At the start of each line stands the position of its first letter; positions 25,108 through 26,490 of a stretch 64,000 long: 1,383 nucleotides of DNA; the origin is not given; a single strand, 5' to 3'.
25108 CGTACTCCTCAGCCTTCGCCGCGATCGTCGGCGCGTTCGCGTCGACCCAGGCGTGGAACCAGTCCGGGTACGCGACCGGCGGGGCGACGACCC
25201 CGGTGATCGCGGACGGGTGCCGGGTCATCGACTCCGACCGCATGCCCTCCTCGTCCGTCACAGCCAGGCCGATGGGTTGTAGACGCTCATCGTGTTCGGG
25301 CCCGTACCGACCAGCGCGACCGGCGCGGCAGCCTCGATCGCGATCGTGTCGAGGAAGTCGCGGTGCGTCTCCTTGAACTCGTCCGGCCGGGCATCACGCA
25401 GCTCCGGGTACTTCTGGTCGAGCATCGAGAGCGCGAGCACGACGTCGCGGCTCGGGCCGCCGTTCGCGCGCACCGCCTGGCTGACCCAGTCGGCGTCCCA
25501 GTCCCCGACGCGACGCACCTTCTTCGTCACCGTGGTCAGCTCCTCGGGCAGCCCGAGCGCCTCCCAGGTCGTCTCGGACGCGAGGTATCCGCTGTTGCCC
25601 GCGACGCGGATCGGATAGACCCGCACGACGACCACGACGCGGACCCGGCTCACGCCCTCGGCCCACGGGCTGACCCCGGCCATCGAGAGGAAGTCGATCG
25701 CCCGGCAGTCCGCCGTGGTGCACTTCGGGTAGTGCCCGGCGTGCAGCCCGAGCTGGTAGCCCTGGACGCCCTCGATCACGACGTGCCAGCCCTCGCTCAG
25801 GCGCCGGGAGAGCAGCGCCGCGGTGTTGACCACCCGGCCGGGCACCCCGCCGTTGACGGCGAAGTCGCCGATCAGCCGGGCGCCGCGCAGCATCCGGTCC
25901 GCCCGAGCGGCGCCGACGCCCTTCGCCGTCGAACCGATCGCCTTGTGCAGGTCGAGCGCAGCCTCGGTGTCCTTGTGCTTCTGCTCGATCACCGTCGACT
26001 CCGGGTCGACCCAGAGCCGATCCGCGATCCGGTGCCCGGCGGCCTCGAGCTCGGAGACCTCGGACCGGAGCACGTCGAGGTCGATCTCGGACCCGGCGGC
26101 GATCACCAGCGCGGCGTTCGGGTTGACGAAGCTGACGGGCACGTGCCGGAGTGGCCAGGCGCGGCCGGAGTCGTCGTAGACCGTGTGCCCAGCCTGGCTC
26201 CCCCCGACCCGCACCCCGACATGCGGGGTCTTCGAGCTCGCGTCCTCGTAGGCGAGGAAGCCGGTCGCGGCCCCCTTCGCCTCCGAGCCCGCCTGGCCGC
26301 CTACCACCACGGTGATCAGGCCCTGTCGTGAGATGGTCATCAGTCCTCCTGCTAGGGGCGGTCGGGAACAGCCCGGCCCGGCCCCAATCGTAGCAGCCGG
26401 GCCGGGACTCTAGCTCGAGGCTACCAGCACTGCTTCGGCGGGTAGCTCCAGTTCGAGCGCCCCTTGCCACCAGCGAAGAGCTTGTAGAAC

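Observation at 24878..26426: Phage PurA homologue with altered P-loop, coupled to a MazG-like gene: candidate PurZ/MazZ pair for 2-aminoadenine (Z) DNA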

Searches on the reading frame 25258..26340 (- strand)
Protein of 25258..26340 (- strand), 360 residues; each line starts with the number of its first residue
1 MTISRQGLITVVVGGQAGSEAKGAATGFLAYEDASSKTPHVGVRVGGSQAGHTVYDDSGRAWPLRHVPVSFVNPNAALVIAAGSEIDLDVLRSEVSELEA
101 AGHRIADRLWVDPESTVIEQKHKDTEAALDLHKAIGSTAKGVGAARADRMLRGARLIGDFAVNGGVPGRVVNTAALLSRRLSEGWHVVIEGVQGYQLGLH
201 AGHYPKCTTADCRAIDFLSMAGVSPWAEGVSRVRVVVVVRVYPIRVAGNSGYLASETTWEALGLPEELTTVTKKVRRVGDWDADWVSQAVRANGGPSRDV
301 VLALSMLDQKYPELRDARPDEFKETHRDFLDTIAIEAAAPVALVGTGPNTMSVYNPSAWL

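Call 3: search_protein_families(library=pfam, proteins=[window:25258-26340:-], max_evalue=0.01)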
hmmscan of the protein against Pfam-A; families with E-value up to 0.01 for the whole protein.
window:25258-26340:- (360 aa): 1 family
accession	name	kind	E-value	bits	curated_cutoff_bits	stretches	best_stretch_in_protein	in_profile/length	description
PF00709.27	Adenylsucc_synt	-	2.1e-35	122.7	27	2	11-159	1-147/416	Adenylosuccinate synthetase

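Call 4: search_protein_families(library=phrogs, proteins=[window:25258-26340:-], max_evalue=0.001)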
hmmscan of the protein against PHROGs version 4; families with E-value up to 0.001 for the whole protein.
window:25258-26340:- (360 aa): 1 family
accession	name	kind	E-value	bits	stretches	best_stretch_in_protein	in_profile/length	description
phrog_1211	-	DNA, RNA and nucleotide metabolism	2.3e-80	271.6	2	9-159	4-152/414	2-aminooxy adenylosuccinate synthetase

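Call 5: search_solved_structures(query=window:25258-26340:-, max_evalue=0.001, show_alignments=3)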
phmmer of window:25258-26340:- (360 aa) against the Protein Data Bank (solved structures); distinct sequences matched with E-value up to 0.001: 27.
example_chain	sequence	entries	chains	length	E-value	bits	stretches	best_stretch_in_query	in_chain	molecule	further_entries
7vf6_A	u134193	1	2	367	8e-85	288.1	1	9-351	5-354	PurA-like adenylosuccinate synthetase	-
5k7x_A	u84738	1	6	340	1.9e-39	138.8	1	10-350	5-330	Adenylosuccinate synthetase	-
2d7u_A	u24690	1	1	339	2e-39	138.7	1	10-350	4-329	Adenylosuccinate synthetase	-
6fko_A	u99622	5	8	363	7.4e-30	107.3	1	9-281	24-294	Adenylosuccinate synthetase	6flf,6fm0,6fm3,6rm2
6tnh_A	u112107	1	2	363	7.4e-30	107.3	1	9-281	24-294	Adenylosuccinate synthetase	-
6fm1_A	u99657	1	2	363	7.5e-30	107.3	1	9-281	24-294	Adenylosuccinate synthetase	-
7odx_A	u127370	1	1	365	2.7e-28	102.1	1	11-355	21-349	Succinoaminodeoxyadenylate synthetase (PurZ)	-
6bs7_A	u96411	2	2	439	2.6e-18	69.3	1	7-160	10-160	Adenylosuccinate synthetase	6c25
5i33_A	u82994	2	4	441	4e-18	68.7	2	6-153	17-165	Adenylosuccinate synthetase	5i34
3r7t_A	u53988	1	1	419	1.2e-16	63.8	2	169-332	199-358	Adenylosuccinate synthetase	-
1dj2_A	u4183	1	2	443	6.1e-16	61.5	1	9-167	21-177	ADENYLOSUCCINATE SYNTHETASE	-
3hid_A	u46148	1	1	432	3.2e-15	59.1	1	9-159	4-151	Adenylosuccinate synthetase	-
3ue9_A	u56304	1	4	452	5.8e-15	58.3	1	7-159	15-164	Adenylosuccinate synthetase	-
9f17_A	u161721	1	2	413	1e-13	54.2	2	9-160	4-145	Adenylosuccinate synthetase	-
1kjx_A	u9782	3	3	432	1e-13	54.2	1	10-160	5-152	Adenylosuccinate Synthetase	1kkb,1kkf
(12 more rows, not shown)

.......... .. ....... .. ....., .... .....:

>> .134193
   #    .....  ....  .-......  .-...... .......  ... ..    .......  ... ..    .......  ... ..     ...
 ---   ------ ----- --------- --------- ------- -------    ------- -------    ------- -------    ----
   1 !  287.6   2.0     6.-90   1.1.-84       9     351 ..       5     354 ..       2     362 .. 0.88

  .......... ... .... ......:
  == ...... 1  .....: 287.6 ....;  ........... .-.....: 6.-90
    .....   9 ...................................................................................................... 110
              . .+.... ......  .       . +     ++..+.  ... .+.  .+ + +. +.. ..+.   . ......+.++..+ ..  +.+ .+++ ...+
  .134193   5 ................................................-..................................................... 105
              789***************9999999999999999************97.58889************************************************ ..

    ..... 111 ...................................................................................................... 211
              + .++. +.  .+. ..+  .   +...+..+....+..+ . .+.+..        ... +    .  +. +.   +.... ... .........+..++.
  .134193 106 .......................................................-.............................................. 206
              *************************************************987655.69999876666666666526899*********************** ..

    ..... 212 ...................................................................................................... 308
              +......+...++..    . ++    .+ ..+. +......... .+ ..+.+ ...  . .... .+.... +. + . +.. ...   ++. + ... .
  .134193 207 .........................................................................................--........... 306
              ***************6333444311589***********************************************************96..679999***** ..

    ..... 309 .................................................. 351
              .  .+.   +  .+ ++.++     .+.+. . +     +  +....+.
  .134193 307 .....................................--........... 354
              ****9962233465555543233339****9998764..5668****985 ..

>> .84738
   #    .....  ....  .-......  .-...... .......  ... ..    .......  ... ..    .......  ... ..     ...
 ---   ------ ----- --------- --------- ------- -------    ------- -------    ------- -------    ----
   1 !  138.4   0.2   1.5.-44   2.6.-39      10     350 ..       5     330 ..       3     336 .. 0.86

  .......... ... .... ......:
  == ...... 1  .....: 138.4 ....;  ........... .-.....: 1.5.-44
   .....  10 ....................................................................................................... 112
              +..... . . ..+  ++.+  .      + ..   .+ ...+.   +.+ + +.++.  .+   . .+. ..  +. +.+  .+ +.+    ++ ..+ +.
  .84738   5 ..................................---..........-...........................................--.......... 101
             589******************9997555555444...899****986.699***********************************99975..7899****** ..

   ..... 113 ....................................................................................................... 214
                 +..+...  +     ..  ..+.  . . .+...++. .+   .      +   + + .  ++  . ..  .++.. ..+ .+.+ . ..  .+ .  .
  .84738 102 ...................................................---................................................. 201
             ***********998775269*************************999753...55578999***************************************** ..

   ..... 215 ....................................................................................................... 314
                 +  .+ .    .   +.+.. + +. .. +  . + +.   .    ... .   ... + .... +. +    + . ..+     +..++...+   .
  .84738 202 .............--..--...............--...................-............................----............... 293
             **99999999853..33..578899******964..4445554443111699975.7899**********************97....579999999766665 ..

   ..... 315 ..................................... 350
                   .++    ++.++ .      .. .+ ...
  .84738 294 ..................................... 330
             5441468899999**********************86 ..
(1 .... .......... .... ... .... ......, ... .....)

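Call 10: search_dna_similar(query=window:25258-26340:-, collection=phages, mode=protein, max_rows=40)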
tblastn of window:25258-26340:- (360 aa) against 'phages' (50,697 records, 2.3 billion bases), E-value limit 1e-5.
Records with a match: 203; places in all: 203; records where one place covers at least 80% of the query: 164.
Best place of each record, by identity: <60% 203.
By first word of the organism name: Arthrobacter 105; Vibrio 38; Microbacterium 18; Acinetobacter 10; Gordonia 6; Streptomyces 5; Salmonella 3; Alteromonas 2; Burkholderia 2; Ochrobactrum 2; and 10 more.
By host as written in the record: Arthrobacter sp. ATCC 21022 95; - 23; Microbacterium foliorum NRRL B-24224 11; Vibrio cholerae 2095 9; Arthrobacter sp. (ATCC 21022) 7; Vibrio cholerae 7; Gordonia terrae 3612 6; Microbacterium foliorum NRRL B-24224 SEA 5; and 26 more.
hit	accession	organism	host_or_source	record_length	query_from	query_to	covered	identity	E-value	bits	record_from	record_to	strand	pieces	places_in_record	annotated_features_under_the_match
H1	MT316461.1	Streptomyces phage Galactica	Streptomyces mirabilis NRRL B-2400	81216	7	351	96%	50.7%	3e-88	295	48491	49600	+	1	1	65: PurA-like adenylosuccinate synthetase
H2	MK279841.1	Streptomyces phage Hiyaa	Streptomyces lividans JI 1326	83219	7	360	98%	47.4%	1e-84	285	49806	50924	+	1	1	67: PurA-like adenylosuccinate synthetase | 68: hypothetical protein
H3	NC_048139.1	Streptomyces phage Hiyaa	Streptomyces lividans JI 1326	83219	7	360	98%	47.4%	1e-84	285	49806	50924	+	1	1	67: 2-aminooxy adenylosuccinate synthetase | 68: hypothetical protein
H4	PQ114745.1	Streptomyces phage Spocter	Streptomyces lividans JI 1326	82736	7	360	98%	47.1%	4e-84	283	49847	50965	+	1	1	66: PurA-like adenylosuccinate synthetase | 67: hypothetical protein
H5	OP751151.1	Arthrobacter phage Chridison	Arthrobacter sp. ATCC 21022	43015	9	360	98%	47.4%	9e-81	274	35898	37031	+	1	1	45: PurA-like adenylosuccinate synthetase | 46: hypothetical protein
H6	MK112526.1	Arthrobacter phage Aledel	Arthrobacter sp. (ATCC 21022)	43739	9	360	98%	47.4%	1e-80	273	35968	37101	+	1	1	46: PurA-like adenylosuccinate synthetase | 47: hypothetical protein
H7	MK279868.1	Arthrobacter phage OMalley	Arthrobacter sp. ATCC 21022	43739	9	360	98%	47.4%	1e-80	273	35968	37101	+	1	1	46: PurA-like adenylosuccinate synthetase | 47: hypothetical protein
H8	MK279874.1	Arthrobacter phage Riovina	Arthrobacter sp. ATCC 21022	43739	9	360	98%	47.4%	1e-80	273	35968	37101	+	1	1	46: PurA-like adenylosuccinate synthetase | 47: hypothetical protein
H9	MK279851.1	Arthrobacter phage Eunoia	Arthrobacter sp. ATCC 21022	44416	9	360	98%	47.4%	1e-80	273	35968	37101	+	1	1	46: PurA-like adenylosuccinate synthetase | 47: hypothetical protein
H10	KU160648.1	Arthrobacter phage HunterDalle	Arthrobacter sp. ATCC 21022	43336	9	360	98%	47.4%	1e-80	273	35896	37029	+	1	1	46: PurA-like adenylosuccinate synthetase | 47: hypothetical protein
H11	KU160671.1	Arthrobacter phage Vulture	Arthrobacter sp. ATCC 21022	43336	9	360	98%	47.4%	1e-80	273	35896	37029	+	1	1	46: PurA-like adenylosuccinate synthetase | 47: hypothetical protein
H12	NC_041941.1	Arthrobacter phage HunterDalle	Arthrobacter sp. ATCC 21022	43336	9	360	98%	47.4%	1e-80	273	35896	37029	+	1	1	46: 2-aminooxy adenylosuccinate synthetase | 47: hypothetical protein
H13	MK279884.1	Arthrobacter phage Supakev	Arthrobacter sp. ATCC 21022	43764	9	359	98%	47.5%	1e-80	274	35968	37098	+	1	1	46: PurA-like adenylosuccinate synthetase | 47: hypothetical protein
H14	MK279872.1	Arthrobacter phage Pterodactyl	Arthrobacter sp. ATCC 21022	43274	9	351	95%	48.4%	2e-81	276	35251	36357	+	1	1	47: PurA-like adenylosuccinate synthetase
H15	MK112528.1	Arthrobacter phage Beethoven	Arthrobacter sp. (ATCC 21022)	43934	9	351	95%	48.4%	1e-80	273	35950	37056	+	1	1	48: PurA-like adenylosuccinate synthetase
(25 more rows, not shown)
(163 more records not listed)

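Call 15: get_annotated_region(hit=H3, flank=6000)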
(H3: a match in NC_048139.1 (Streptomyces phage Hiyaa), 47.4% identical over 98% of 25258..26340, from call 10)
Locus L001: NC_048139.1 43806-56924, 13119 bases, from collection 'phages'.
description: Streptomyces phage Hiyaa, complete genome.
organism: Streptomyces phage Hiyaa (NCBI taxid 2499072)
taxonomy: Viruses; Duplodnaviria; Heunggongvirae; Uroviricota; Caudoviricetes; Hiyaavirus; Hiyaavirus hiyaa
host: Streptomyces lividans JI 1326; source: soil; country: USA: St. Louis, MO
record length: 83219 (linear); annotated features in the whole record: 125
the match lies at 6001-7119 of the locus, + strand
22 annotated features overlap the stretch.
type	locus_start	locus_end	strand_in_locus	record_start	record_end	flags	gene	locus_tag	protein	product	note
CDS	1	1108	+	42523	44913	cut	56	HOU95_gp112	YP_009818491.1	DNA polymerase I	-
CDS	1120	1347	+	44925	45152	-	57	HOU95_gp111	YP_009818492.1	hypothetical protein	-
CDS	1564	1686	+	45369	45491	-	58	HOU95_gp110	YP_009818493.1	hypothetical protein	-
CDS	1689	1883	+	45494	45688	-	59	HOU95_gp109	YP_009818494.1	hypothetical protein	-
CDS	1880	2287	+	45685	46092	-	60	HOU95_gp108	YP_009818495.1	hypothetical protein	-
CDS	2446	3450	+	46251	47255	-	61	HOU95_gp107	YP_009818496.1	hypothetical protein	-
CDS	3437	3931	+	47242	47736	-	62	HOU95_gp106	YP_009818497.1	hypothetical protein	-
CDS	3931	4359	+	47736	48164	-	63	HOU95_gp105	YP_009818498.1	hypothetical protein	-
CDS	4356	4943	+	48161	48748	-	64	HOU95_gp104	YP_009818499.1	enoyl-CoA hydratase/carnithine racemase-like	-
CDS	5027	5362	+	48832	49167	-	65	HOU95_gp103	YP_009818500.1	hypothetical protein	-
CDS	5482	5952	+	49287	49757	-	66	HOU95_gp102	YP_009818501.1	hypothetical protein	-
CDS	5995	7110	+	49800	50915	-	67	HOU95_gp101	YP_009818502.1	2-aminooxy adenylosuccinate synthetase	-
CDS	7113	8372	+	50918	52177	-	68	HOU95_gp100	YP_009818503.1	hypothetical protein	-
CDS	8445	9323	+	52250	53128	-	69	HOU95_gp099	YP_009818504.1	dUTPase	-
CDS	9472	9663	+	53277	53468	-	70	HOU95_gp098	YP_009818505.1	hypothetical protein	-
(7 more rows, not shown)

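Call 16: get_annotated_region(hit=H1, flank=6000)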
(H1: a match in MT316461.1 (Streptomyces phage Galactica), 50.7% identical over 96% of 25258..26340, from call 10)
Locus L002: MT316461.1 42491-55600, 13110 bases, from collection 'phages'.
description: Streptomyces phage Galactica, complete genome.
organism: Streptomyces phage Galactica (NCBI taxid 2725755)
taxonomy: Viruses; Duplodnaviria; Heunggongvirae; Uroviricota; Caudoviricetes; Hiyaavirus
host: Streptomyces mirabilis NRRL B-2400; source: soil; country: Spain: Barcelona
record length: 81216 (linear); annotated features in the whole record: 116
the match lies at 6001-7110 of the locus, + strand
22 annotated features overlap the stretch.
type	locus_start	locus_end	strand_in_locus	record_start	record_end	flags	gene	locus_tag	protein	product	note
CDS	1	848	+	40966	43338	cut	54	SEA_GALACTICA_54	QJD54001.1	DNA polymerase I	-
CDS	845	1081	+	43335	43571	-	55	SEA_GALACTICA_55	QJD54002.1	hypothetical protein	-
CDS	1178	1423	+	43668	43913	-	56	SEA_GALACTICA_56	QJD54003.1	hypothetical protein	-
CDS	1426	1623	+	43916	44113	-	57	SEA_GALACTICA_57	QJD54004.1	hypothetical protein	-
CDS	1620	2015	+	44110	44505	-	58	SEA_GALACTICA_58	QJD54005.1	hypothetical protein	-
CDS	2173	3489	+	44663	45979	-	59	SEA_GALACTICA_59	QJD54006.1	hypothetical protein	-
CDS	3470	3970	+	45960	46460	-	60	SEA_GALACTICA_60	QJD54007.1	Cas4 family exonuclease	-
CDS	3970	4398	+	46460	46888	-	61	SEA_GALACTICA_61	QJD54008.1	hypothetical protein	-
CDS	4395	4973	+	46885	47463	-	62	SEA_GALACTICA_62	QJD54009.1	peptidase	-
CDS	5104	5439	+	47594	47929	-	63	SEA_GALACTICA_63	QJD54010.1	hypothetical protein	-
CDS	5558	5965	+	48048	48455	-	64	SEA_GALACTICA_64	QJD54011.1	hypothetical protein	-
CDS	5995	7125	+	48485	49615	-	65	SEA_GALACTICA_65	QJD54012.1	PurA-like adenylosuccinate synthetase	-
CDS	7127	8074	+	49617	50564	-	66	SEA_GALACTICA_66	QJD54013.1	hypothetical protein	-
CDS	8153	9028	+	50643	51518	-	67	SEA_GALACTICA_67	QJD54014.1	deoxyuridine triphosphatase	-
CDS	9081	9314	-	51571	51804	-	68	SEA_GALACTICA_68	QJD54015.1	hypothetical protein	-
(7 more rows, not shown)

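Call 17: get_annotated_region(hit=H12, flank=6000)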
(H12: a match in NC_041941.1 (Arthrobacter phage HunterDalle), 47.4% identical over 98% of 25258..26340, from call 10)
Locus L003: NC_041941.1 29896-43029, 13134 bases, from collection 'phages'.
description: Arthrobacter phage HunterDalle, complete genome.
organism: Arthrobacter phage HunterDalle (NCBI taxid 1772300)
taxonomy: Viruses; Duplodnaviria; Heunggongvirae; Uroviricota; Caudoviricetes; Korravirus; Korravirus hunterdalle
host: Arthrobacter sp. ATCC 21022; source: soil at Laurel Lake; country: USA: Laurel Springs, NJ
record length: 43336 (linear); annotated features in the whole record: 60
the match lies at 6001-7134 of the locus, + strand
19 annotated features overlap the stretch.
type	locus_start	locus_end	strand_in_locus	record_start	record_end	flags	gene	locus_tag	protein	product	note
CDS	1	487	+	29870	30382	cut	42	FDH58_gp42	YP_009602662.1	hypothetical protein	-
CDS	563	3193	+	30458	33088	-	43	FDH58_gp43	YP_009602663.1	DNA polymerase/primase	-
CDS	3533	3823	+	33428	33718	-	44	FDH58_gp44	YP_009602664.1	hypothetical protein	-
CDS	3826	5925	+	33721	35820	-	45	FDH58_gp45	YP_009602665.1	DNA polymerase I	-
CDS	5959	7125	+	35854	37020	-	46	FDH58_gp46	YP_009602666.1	2-aminooxy adenylosuccinate synthetase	-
CDS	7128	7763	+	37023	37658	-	47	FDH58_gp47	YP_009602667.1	hypothetical protein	-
CDS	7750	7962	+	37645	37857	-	48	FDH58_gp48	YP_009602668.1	hypothetical protein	-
CDS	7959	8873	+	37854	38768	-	49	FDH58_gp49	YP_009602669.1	dCTP deaminase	-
CDS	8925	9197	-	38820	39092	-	50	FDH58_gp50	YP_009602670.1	hypothetical protein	-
CDS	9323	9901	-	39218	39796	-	51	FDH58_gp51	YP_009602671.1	hypothetical protein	-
CDS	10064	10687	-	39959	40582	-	52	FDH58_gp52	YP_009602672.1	hypothetical protein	-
CDS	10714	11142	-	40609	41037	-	53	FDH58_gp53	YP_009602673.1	hypothetical protein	-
CDS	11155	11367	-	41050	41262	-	54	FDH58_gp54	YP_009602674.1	hypothetical protein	-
CDS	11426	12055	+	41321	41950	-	55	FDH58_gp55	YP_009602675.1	hypothetical protein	-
CDS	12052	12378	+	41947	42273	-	56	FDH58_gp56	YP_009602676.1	hypothetical protein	-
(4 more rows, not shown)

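Call 22: search_protein_families(library=pfam, proteins=[L001:7113-8372:+, L002:7127-8074:+, L003:7128-7763:+, L003:7750-7962:+, L003:7959-8873:+, L001:8445-9323:+], max_evalue=5)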
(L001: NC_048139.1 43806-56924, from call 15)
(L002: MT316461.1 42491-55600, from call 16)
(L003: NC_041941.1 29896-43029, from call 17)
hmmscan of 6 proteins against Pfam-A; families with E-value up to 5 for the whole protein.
L001:7113-8372:+ (419 aa): 1 family
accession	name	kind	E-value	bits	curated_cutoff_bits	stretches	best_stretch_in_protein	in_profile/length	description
PF12230.13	PRP21_like_P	-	0.16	12.3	28.2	1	145-178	139-172/213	Pre-mRNA splicing factor PRP21 like protein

L002:7127-8074:+ (315 aa): 3 families
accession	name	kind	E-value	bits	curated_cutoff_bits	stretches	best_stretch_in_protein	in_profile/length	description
PF25429.1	zf-POGZ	-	0.034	15.1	27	1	16-35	3-23/43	POGZ-like double zinc finger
PF05810.19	NinF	-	0.18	12.2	27.5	0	109-118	1-10/25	NinF protein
PF13894.12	zf-C2H2_4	-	0.56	11.5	27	1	109-128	2-22/24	C2H2-type zinc finger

L003:7128-7763:+ (211 aa): 1 family
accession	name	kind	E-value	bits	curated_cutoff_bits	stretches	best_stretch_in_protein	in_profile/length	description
PF18909.5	dGTP_diPhyd_N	-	4.4e-31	107.2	27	1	103-199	3-99/99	dATP/dGTP diphosphohydrolase, N-terminal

L003:7750-7962:+ (70 aa): 0 families

L003:7959-8873:+ (304 aa): 2 families
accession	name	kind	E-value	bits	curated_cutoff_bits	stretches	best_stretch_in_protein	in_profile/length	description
PF00692.24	dUTPase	-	8.5e-24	84.2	22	1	174-303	3-129/129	dUTPase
PF22769.1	DCD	-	1.4e-09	38.7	27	1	210-273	86-150/153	dCTP deaminase-like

L001:8445-9323:+ (292 aa): 4 families
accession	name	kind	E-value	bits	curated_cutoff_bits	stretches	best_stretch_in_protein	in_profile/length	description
PF00692.24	dUTPase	-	5.7e-27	94.5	22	1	160-291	2-129/129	dUTPase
PF22769.1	DCD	-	1.9e-11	44.7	27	1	196-264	85-152/153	dCTP deaminase-like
PF05014.21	Nuc_deoxyrib_tr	-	3.4e-05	24.4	28.8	1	7-103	1-101/117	Nucleoside 2-deoxyribosyltransferase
PF06559.16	DCD_N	-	0.041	14.2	21.4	1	192-263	86-161/164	2'-deoxycytidine 5'-triphosphate deaminase (DCD) N-terminal domain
